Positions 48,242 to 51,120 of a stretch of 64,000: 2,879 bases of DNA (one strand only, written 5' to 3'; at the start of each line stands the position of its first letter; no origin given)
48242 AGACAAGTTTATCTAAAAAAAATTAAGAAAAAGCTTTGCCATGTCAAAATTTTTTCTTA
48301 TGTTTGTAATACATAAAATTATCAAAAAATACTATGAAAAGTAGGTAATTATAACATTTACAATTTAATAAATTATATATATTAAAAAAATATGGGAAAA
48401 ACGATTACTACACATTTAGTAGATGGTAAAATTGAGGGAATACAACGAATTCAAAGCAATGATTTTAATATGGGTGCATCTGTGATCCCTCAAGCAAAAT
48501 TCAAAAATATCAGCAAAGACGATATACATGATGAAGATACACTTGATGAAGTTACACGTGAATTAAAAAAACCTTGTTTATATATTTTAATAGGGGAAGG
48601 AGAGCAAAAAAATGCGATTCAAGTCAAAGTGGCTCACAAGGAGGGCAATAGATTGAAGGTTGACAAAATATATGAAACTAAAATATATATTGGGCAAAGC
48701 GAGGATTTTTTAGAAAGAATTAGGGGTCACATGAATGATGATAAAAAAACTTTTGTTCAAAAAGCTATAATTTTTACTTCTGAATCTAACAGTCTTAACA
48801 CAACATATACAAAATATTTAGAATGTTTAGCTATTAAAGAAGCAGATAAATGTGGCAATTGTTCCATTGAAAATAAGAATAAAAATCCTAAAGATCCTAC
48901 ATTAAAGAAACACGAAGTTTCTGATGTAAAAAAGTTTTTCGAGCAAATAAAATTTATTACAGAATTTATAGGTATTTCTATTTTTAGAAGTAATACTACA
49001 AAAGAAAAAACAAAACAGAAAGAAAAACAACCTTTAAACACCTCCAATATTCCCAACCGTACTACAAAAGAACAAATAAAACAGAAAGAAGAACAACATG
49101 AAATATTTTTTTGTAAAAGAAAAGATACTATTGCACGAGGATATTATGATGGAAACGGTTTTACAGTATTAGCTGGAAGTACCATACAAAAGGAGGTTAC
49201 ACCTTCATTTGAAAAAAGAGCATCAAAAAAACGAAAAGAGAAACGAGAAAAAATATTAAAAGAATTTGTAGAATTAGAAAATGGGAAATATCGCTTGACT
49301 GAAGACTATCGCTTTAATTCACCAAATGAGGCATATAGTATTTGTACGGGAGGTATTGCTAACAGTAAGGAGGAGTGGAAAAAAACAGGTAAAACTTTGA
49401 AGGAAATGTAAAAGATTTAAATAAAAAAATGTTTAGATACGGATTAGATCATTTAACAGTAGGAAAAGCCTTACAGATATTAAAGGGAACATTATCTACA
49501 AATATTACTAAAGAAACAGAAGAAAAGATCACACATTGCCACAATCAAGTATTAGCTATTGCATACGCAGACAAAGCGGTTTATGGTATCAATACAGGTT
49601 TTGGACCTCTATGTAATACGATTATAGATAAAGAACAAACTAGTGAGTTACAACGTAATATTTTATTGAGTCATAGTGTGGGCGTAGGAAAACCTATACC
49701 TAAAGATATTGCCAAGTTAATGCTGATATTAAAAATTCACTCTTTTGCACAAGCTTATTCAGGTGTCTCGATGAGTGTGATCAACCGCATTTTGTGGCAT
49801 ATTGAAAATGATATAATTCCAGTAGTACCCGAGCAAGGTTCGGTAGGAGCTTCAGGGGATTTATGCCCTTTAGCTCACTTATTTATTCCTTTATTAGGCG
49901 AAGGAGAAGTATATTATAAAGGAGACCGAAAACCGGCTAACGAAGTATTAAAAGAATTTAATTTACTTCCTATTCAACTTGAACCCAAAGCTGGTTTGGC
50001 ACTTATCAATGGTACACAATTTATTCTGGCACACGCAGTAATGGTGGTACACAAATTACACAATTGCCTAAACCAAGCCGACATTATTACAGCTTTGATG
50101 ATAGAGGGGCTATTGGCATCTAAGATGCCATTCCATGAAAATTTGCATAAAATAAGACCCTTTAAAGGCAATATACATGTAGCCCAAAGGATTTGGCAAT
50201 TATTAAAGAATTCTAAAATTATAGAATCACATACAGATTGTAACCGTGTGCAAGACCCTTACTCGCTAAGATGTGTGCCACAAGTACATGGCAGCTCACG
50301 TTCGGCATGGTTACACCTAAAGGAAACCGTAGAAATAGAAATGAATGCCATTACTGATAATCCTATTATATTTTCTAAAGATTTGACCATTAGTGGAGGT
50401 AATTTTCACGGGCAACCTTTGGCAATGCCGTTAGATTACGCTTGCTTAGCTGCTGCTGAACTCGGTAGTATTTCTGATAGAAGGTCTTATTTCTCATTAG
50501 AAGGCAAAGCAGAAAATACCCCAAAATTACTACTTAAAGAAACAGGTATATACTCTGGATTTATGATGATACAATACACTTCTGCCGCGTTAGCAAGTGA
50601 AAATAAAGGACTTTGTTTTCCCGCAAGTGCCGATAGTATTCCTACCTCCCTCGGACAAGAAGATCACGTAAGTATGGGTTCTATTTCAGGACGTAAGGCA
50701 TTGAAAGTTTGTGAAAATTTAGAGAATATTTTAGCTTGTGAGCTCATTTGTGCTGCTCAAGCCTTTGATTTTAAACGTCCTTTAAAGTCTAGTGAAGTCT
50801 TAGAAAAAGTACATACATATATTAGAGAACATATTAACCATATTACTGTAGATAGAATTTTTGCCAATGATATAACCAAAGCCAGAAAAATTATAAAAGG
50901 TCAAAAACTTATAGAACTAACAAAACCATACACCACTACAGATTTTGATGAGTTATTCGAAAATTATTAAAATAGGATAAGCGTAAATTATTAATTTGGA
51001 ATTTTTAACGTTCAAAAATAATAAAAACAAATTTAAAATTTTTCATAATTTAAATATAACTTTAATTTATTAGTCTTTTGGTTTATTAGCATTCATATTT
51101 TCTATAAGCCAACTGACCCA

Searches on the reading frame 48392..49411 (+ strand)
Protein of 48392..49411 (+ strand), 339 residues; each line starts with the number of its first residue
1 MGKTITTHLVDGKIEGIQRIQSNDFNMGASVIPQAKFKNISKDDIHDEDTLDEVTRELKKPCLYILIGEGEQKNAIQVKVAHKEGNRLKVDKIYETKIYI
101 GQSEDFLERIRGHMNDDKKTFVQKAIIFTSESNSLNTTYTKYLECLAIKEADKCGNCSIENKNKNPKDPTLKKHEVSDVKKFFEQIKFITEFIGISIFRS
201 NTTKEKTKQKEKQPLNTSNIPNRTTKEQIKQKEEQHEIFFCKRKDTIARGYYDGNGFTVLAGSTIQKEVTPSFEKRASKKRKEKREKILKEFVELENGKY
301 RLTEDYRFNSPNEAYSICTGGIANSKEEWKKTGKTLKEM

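Call 30: search_protein_families(library=pfam, proteins=[window:48392-49411:+])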
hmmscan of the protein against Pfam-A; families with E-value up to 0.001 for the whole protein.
window:48392-49411:+ (339 aa): 1 family
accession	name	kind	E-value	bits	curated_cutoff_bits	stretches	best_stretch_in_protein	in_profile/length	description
PF14267.11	DUF4357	-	1.9e-08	34.6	38.4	1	287-336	4-54/54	Domain of unknown function (DUF4357)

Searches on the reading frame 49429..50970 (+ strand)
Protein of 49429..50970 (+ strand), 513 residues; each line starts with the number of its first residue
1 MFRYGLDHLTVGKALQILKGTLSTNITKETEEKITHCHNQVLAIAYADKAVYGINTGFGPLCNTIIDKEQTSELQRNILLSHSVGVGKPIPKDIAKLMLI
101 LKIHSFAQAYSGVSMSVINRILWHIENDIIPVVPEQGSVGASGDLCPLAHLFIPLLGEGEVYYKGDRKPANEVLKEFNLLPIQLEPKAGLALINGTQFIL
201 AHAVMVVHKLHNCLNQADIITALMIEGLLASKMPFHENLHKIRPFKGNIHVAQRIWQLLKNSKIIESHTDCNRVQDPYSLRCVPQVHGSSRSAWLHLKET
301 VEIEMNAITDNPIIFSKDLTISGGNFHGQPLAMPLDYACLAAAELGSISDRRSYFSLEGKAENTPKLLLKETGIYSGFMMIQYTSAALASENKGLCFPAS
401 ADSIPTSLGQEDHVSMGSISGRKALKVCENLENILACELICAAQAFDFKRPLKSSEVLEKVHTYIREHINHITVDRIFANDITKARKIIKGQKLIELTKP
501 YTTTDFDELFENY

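Call 30: search_protein_families(library=pfam, proteins=[window:49429-50970:+])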
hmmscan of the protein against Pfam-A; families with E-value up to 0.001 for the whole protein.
window:49429-50970:+ (513 aa): 1 family
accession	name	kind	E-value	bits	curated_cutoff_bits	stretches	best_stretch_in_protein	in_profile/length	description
PF00221.24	Lyase_aromatic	-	3.3e-178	593.6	27.3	1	9-467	1-466/466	Aromatic amino acid lyase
